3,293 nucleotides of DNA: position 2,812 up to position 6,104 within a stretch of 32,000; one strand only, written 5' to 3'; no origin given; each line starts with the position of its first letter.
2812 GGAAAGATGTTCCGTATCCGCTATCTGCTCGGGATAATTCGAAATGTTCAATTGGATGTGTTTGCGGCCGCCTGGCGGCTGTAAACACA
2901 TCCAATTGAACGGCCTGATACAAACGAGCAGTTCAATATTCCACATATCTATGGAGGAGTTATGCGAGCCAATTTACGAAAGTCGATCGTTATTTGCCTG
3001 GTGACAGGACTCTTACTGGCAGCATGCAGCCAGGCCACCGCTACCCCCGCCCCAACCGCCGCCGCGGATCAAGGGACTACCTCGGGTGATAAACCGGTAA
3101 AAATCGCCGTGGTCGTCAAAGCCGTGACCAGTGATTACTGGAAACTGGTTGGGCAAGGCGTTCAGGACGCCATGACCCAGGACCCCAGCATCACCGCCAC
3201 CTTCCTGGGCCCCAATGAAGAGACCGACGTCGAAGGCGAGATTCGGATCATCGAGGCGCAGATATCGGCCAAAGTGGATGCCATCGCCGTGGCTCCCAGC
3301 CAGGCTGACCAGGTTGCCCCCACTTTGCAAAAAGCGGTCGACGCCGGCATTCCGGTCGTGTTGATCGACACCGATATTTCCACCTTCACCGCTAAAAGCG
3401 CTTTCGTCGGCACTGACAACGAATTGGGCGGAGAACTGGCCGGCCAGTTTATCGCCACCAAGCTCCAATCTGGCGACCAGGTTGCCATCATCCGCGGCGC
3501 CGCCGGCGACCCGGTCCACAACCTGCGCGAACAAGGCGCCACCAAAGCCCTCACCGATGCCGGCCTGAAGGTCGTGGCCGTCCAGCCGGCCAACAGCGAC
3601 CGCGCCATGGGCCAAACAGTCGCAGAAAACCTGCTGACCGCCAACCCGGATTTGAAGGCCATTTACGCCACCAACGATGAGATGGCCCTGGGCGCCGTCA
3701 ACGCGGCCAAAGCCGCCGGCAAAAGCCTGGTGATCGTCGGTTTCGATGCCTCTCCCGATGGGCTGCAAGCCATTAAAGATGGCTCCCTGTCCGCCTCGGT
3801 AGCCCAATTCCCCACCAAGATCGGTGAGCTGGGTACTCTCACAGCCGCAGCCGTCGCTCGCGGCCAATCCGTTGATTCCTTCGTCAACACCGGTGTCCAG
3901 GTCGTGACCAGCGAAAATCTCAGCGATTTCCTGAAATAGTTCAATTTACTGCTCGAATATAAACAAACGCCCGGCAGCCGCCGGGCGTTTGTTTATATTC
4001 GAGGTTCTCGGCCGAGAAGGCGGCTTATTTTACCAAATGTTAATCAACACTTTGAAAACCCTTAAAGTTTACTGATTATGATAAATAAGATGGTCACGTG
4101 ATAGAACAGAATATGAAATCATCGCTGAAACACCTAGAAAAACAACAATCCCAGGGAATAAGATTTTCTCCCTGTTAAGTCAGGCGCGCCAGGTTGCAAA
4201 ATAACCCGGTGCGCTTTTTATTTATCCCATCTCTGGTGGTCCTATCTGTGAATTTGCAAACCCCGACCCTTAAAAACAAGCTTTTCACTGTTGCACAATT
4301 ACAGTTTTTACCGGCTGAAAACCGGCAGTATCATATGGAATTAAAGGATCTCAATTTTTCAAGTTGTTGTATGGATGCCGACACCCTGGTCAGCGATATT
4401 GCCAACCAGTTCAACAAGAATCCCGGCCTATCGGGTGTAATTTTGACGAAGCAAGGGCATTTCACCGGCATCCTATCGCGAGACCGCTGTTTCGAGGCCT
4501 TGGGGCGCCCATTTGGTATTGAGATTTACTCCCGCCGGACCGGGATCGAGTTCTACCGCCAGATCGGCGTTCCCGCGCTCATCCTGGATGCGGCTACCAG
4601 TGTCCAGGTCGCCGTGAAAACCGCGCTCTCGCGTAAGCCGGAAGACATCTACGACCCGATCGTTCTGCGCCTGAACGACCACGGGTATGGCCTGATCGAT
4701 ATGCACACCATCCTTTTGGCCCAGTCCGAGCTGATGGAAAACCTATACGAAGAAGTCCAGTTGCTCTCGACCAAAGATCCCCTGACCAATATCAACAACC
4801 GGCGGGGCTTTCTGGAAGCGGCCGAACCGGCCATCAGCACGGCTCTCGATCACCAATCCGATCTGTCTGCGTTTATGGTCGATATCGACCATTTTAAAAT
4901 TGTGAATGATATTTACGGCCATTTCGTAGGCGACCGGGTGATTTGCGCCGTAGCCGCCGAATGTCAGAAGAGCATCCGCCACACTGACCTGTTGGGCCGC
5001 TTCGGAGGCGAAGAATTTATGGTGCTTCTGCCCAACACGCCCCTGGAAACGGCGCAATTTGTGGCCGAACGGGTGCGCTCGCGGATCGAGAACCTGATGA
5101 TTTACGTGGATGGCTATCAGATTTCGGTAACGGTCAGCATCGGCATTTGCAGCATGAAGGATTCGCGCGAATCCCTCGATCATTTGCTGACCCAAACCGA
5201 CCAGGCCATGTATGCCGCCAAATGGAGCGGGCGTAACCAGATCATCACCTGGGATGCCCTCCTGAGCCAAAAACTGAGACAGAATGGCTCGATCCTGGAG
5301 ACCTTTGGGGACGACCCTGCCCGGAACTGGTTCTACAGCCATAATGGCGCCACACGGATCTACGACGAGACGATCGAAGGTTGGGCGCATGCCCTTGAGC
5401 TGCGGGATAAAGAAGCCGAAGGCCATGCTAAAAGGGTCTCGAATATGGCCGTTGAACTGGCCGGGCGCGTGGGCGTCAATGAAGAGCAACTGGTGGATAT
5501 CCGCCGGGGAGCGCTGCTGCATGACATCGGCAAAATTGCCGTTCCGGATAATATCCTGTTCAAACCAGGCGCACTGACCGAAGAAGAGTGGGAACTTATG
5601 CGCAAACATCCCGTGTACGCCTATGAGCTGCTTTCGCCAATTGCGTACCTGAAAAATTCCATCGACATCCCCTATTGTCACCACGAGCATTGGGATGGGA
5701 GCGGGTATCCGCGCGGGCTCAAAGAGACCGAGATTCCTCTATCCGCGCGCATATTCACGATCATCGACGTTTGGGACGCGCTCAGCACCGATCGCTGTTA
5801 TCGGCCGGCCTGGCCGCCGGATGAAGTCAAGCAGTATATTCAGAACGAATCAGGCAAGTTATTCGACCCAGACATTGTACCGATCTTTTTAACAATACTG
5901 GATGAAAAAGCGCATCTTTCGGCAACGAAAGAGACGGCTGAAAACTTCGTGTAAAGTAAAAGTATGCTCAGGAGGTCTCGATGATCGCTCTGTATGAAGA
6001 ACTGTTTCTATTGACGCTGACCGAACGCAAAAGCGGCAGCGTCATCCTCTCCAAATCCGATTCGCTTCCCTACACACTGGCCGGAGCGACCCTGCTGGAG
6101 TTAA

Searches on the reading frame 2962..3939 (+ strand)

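Call 62: search_protein_families(library=pfam, proteins=[window:2962-3939:+])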
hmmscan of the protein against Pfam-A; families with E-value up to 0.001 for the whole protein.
window:2962-3939:+ (325 aa): 3 families
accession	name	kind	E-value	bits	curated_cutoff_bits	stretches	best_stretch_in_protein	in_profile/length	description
PF13407.12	Peripla_BP_4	-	3.3e-62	210.8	35.1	1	48-302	1-257/258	Periplasmic binding protein domain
PF00532.27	Peripla_BP_1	-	1.5e-16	61.2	22.2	1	47-256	3-207/281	Periplasmic binding proteins and sugar binding domain of LacI family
PF13377.12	Peripla_BP_3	-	3.1e-10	40.8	26.5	1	174-289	12-135/167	Periplasmic binding protein-like domain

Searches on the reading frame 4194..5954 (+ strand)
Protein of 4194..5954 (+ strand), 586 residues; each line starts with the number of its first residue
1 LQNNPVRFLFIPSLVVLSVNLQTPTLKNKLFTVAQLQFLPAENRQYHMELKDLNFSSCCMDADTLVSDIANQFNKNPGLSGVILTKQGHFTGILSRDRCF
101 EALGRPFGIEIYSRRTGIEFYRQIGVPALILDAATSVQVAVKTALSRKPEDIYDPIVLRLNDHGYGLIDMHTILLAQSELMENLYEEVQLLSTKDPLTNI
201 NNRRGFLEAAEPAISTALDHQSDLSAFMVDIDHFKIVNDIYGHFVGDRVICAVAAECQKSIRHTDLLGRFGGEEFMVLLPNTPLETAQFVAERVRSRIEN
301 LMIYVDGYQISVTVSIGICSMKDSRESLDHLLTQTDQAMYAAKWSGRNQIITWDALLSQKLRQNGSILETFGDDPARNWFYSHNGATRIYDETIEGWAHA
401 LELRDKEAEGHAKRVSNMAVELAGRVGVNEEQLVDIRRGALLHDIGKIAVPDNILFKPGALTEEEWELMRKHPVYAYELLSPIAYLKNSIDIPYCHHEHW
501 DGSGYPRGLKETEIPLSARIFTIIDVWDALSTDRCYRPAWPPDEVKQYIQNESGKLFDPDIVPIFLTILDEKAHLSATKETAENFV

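Call 62: search_protein_families(library=pfam, proteins=[window:4194-5954:+])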
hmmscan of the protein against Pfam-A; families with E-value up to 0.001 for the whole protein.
window:4194-5954:+ (586 aa): 3 families
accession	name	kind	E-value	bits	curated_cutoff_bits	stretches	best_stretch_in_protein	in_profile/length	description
PF00990.26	GGDEF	-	2.9e-45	154.4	23.8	1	194-349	3-161/161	Diguanylate cyclase, GGDEF domain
PF13487.12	HD_5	-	1.2e-36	126.5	27.2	1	400-561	6-170/170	HD domain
PF01966.28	HD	-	1.1e-18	68.1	22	1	410-529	3-115/116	HD domain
